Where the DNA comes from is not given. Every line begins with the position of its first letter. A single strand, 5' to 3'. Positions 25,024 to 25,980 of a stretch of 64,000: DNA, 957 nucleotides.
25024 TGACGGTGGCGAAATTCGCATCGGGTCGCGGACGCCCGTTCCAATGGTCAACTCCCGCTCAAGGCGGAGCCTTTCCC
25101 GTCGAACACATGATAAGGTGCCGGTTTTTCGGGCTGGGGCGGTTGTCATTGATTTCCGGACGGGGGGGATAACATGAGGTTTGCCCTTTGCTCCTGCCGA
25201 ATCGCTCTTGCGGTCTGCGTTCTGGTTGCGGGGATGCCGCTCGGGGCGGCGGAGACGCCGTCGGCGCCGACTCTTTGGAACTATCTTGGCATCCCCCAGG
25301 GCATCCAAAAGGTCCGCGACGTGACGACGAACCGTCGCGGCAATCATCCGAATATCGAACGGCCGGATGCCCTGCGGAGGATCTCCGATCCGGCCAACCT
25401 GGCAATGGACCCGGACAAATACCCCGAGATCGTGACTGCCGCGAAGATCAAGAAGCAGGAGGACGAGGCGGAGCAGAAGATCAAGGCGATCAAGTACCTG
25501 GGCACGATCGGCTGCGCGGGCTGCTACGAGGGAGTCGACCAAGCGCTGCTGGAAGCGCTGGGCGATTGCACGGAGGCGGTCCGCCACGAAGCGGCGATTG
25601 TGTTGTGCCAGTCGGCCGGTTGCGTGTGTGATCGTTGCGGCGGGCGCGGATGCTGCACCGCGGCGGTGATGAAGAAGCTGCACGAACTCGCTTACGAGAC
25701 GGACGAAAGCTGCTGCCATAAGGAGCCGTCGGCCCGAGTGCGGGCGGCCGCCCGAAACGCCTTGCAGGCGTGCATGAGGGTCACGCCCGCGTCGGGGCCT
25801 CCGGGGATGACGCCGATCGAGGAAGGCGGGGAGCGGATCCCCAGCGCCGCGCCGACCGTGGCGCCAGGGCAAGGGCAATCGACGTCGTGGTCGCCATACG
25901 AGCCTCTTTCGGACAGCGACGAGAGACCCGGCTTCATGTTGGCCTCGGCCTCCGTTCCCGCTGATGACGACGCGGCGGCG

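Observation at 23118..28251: TonB-dependent-receptor-like barrel carrying a novel Cys-rich HEAT-like N-terminal domain, with a secreted stand-alone paralog of that domain and a Cys-rich small gene encoded divergently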

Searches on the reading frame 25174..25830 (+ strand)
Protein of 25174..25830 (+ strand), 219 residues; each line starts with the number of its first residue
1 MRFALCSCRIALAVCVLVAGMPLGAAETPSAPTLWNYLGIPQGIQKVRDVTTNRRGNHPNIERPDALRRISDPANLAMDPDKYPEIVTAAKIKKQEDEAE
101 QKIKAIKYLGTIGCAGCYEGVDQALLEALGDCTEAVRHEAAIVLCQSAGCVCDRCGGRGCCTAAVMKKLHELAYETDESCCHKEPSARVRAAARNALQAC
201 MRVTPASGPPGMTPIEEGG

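Call 7: find_homologous_proteins(query=window:25174-25830:+)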
Query window:25174-25830:+ (219 aa): 53 proteins with E <= 0.001 among 633 candidates.
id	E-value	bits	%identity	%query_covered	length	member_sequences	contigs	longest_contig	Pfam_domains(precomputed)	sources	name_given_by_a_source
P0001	1.7e-64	236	59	90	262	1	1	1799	-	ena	-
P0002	1.0e-63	233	55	98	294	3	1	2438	-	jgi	-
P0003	1.3e-62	229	60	83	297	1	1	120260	-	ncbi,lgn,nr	ncbi:MAG: hypothetical protein JW809_13680 [Pirellulales bacterium]|nr:hypothetical protein [Pirellu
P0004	1.6e-62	229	57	98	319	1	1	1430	-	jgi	jgi:hypothetical protein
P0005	2.8e-60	222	53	80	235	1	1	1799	-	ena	-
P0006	1.1e-59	220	60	82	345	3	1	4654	-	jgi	jgi:hypothetical protein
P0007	2.4e-58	215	55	92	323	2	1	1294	-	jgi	jgi:hypothetical protein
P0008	3.7e-58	215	52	98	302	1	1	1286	-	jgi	jgi:hypothetical protein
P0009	3.6e-57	212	54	81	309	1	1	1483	-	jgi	jgi:hypothetical protein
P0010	2.1e-55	206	56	89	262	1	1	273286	-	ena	-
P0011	1.9e-54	203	58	83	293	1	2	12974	-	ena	-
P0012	3.6e-51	192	55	88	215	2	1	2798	-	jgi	jgi:hypothetical protein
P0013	3.5e-49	185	50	95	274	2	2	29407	-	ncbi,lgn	-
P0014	2.2e-47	180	54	70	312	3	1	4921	-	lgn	-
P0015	2.5e-47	179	56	81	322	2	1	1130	PF02985.29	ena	-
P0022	1.9e-41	160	57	69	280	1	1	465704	-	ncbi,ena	-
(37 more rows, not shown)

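Call 8: find_encoding_contigs(protein=P0003, flank=8000, max_places=2)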
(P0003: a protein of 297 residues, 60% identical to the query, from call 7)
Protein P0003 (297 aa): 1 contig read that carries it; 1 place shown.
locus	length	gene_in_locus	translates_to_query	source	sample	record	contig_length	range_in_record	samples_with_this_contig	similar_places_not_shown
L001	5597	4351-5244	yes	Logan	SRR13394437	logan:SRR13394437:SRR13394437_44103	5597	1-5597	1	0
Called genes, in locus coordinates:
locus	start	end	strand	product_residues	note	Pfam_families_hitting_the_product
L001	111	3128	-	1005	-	PF07715:Plug, PF00593:TonB_dep_Rec_b-barrel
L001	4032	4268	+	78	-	-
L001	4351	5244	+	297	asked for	-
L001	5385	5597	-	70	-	?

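Call 9: find_encoding_contigs(protein=P0010, flank=8000, max_places=2)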
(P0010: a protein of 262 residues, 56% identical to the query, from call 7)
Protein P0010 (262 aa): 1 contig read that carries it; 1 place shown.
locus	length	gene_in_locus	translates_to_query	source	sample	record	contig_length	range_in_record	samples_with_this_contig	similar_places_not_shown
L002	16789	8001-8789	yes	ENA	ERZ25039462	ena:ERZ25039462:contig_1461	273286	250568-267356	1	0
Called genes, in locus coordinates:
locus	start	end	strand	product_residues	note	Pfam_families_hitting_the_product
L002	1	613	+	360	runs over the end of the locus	-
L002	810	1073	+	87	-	PF01914:MarC (weak)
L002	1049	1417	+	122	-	PF01914:MarC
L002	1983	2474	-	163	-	-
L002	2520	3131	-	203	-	-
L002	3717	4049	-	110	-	-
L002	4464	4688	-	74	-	-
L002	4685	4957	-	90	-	-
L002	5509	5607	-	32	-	-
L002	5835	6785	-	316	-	-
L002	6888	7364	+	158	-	-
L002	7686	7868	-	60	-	-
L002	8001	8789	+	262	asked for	-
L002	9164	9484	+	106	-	-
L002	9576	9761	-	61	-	-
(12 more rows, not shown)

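Call 10: find_encoding_contigs(protein=P0022, flank=8000, max_places=2)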
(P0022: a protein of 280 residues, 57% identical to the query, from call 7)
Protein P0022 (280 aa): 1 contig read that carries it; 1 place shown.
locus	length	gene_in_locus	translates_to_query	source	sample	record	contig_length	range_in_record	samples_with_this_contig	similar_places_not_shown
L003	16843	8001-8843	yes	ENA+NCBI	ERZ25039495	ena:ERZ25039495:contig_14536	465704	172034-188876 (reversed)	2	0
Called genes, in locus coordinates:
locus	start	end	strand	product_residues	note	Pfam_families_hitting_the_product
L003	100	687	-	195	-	PF04542:Sigma70_r2 (weak), PF08281:Sigma70_r4_2, PF04545:Sigma70_r4 (weak)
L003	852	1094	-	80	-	PF01938:TRAM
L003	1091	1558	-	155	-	PF01850:PIN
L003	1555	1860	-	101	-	-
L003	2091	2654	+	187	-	-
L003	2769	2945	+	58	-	-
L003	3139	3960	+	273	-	PF02880:PGM_PMM_III, PF00408:PGM_PMM_IV (weak)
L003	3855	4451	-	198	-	-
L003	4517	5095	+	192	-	-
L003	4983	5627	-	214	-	PF00899:ThiF (weak), PF03949:Malic_M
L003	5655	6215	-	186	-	PF00390:malic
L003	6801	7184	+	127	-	-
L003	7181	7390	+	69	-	-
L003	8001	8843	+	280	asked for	-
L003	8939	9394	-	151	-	-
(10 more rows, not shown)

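Call 19: search_solved_structures(query=A2, max_evalue=10, show_alignments=2)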
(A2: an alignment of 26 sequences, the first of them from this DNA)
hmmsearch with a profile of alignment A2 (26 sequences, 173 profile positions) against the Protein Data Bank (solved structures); distinct sequences matched with E-value up to 10: 20.
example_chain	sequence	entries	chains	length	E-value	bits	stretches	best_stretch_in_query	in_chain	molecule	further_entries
5mfi_A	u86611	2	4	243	6e-11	46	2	94-168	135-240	YIII(Dq.V2)4CqI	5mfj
4d49_A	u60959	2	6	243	6.5e-11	45.9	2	95-162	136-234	ARMADILLO REPEAT PROTEIN ARM00027 | YIII(Dq.V1)4CPAF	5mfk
5mfb_A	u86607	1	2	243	1.3e-07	35.1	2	94-167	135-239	YIII(Dq)4CqI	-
4d4e_A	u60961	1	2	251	1.6e-07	34.8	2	74-121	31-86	ARMADILLO REPEAT PROTEIN ARM00016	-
4zv6_A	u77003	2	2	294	1.2e-05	28.7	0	88-116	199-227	AlphaRep-7 | alpha-Rep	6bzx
9sah_A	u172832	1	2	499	5e-05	26.7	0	88-116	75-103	E4-NB2 synthetic fusion protein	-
4xl5_C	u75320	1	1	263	7.7e-05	26.1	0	65-122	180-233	bGFP-A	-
7p0h_A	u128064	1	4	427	0.00013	25.3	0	87-116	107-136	Helicobacter pylori ComF fused to an artificial alphaREP crystallization helper (named B2)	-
9rhz_A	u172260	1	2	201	0.00064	23.1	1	63-116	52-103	ALPHAREP bE5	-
4xvp_D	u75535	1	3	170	0.001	22.4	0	93-115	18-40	BGFP-C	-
8aw4_A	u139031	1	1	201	0.0012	22.2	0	63-116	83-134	ALPHAREP bB-E3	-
7jtk_X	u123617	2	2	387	0.0018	21.7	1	91-143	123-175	Flagellar radial spoke protein 14 | Radial spoke protein 14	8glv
6gwd_G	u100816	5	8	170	0.0029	21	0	90-122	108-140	iiH5 ALPHAREP | iih5 Alpha Repeating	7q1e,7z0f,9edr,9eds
6gx7_E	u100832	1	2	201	0.0059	19.9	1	64-122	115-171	iiiA5 ALPHAREP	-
8aw4_B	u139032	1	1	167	0.0065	19.8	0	89-116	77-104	ALPHAREP bGFPD-YY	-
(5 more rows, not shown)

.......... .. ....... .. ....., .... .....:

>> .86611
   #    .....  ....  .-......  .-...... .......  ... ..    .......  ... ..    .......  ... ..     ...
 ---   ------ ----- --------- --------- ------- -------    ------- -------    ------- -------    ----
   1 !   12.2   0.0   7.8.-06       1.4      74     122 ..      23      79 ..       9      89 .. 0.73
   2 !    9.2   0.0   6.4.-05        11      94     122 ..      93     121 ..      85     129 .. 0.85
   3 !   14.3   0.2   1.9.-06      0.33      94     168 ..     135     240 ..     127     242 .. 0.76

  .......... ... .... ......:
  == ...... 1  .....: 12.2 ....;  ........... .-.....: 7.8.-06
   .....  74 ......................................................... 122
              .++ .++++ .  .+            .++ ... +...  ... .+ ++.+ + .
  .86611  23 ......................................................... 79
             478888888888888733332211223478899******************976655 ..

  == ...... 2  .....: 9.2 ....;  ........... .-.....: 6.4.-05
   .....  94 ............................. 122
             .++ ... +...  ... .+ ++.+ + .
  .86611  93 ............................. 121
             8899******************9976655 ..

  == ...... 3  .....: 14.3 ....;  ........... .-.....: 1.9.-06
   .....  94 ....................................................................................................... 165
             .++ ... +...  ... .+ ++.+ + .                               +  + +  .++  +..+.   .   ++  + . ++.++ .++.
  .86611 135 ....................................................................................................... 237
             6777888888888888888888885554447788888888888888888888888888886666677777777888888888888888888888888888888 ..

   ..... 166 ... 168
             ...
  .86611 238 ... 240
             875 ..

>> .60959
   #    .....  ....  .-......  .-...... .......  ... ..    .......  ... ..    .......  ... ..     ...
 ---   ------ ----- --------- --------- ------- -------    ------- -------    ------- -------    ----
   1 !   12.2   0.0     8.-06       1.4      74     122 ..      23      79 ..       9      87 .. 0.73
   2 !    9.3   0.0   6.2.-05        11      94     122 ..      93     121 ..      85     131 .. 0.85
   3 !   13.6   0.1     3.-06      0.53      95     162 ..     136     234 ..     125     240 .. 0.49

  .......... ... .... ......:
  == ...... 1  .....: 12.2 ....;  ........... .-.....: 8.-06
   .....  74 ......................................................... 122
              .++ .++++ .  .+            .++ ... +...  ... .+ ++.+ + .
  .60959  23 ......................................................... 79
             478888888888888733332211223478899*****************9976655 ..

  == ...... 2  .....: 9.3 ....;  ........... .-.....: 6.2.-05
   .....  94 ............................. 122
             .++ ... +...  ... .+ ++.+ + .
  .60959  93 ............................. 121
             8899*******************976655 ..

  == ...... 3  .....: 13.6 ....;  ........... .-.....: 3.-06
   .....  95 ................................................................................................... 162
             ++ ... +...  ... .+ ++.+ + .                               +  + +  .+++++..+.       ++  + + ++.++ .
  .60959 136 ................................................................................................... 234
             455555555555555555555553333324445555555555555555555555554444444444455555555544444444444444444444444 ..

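Call 21: find_related_loci(query=A2, collection=genome_contigs, flank=10000)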
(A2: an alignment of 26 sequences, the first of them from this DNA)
Query A2 (177 aa) in genome_contigs; peptide patterns used: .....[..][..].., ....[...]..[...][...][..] (x = any residue, [..] = any of these).
220 stretches matched a pattern; 192 encode a relative of the query (tblastn E <= 1e-3); the best 80 are kept; 78 distinct loci.
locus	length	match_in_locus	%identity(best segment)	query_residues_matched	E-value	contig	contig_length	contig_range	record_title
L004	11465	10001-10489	64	6-173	2e-63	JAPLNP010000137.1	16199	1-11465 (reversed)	MAG: Planctomycetia bacterium isolate LacPavin_0920_SED3_MAG_64_13 LacPavin_0920_SED3_scaffold_629208, whole genome shot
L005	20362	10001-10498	64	6-173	4e-60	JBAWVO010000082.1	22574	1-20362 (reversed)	MAG: Planctomycetota bacterium isolate ELA013 MAG013_82, whole genome shotgun sequence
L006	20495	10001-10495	61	6-175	6e-60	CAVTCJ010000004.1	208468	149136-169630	MAG: uncultured Planctomycetota bacterium isolate MFD02416.bin.2.218 genome assembly, contig: contig_18561, whole genome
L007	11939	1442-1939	61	6-175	5e-59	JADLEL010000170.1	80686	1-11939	MAG: Pirellulales bacterium isolate SJ322 c_000001503995, whole genome shotgun sequence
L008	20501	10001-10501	56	6-176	2e-56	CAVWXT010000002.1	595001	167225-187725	MAG: uncultured Planctomycetaceae bacterium isolate MFD03726.bin.2.145 genome assembly, contig: contig_20366, whole geno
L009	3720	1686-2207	55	1-177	2e-56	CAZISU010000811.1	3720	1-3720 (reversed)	MAG TPA_asm: uncultured Planctomycetaceae bacterium isolate binchicken_co243_206 genome assembly, contig: NODE_25960_len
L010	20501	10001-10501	57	2-173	7e-54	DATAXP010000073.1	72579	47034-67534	MAG TPA_asm: Pirellulales bacterium isolate SMAG_U5656 k141_987475, whole genome shotgun sequence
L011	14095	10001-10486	59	7-173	2e-53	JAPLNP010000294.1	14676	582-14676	MAG: Planctomycetia bacterium isolate LacPavin_0920_SED3_MAG_64_13 LacPavin_0920_SED3_scaffold_1390271, whole genome sho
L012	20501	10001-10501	60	6-175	3e-53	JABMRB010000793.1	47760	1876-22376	MAG: Candidatus Nealsonbacteria bacterium isolate bin.20 k141_3944942, whole genome shotgun sequence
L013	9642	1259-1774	53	2-176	9e-53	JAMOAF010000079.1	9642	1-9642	MAG: Planctomycetota bacterium isolate Bin_67 Bin_67_scaffold_7038, whole genome shotgun sequence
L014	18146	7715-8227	52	6-176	8e-53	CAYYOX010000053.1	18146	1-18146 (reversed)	MAG TPA_asm: uncultured Planctomycetaceae bacterium isolate SRP179991_co3_33 genome assembly, contig: NODE_631_length_18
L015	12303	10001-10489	54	8-174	2e-52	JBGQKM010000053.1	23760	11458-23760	MAG: Planctomycetia bacterium isolate OBJ2_061818_050_61 k141_341837_length_23760_cov_11.8826, whole genome shotgun sequ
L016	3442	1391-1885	56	6-175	3e-52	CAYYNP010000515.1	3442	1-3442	MAG TPA_asm: uncultured Planctomycetaceae bacterium isolate SRP077602_co5_509 genome assembly, contig: NODE_94761_length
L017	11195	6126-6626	53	6-176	6e-52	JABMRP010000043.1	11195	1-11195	MAG: Planctomycetota bacterium isolate bin.375 k141_188622, whole genome shotgun sequence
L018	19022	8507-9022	54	2-176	1e-51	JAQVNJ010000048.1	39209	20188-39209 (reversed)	MAG: Thermoguttaceae bacterium isolate STF1_154 NODE_2042_length_39209_cov_4.306254_Sandtown_F1, whole genome shotgun se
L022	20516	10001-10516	53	2-176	5e-51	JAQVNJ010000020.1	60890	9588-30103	MAG: Thermoguttaceae bacterium isolate STF1_154 NODE_898_length_60890_cov_4.399898_Sandtown_F1, whole genome shotgun seq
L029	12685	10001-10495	51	6-173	3e-48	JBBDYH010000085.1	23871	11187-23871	MAG: Pirellulales bacterium isolate LejiaD_61_23 Lejia_D_3440_length_23871_cov_13, whole genome shotgun sequence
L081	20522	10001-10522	47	6-177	4e-42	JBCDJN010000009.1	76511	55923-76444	MAG: Planctomycetota bacterium isolate P01_H01_bin.36 k141_858163_length_76511_cov_16.1152, whole genome shotgun sequenc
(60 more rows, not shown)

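Call 25: search_protein_representatives(alignment_id=A2)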
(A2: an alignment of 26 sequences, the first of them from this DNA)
Query: 26 sequences, 173 profile positions. Proteins with E-value up to 0.001 (for the whole library): 1833; up to 1e-10: 1020; up to 1e-30: 603. The best 150 are listed.
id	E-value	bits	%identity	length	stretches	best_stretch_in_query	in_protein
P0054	3.7e-80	284.3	-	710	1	3-172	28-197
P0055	6.5e-79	280.3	-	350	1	4-172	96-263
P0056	1.2e-78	279.5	-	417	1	2-171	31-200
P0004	3.0e-77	274.9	-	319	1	2-171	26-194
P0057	3.0e-77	274.9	-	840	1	3-172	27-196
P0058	3.1e-77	274.9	-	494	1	4-172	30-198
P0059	3.7e-77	274.6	-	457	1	3-171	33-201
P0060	5.4e-77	274.1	-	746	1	4-172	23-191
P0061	8.0e-77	273.5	-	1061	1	3-172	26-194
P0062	1.4e-76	272.8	-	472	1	2-171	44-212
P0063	5.2e-76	270.8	-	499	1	4-172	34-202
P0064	6.9e-76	270.5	-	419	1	4-171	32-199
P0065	1.5e-75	269.4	-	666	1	2-171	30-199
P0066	3.6e-75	268.1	-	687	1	2-171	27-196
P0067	4.5e-75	267.8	-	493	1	2-171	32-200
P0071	7.5e-75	267.1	-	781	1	2-171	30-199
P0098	1.0e-71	256.9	-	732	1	2-171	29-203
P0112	1.0e-70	253.7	-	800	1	2-172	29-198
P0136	1.5e-69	249.8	-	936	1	4-172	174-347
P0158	6.0e-68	244.6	-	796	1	2-172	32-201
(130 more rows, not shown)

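Call 26: predict_structure(alignment_id=A2)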
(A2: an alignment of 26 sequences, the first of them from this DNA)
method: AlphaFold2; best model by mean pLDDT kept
length: 177 residues; sequences in the alignment: 26
mean_pLDDT: 84.1   pTM: 0.68
mean pLDDT of the five models: 84.1, 82.4, 80.9, 80.7, 76.6
residues with pLDDT >= 90: 77; 70-90: 69; 50-70: 30; < 50: 1
segments of 3 or more residues with pLDDT < 50: none
pLDDT, mean of each block of 10 residues (from residue 1): 60 62 73 68 76 85 85 94 83 91 95 95 79 89 97 96 97 89
secondary structure, 60 per line:
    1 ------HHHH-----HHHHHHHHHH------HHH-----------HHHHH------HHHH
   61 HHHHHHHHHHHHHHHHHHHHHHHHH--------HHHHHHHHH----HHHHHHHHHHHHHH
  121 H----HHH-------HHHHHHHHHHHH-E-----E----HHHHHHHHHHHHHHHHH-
elements in order: H7-10 H16-25 H46-50 H57-85 H94-102 H107-121 H136-147 H160-176
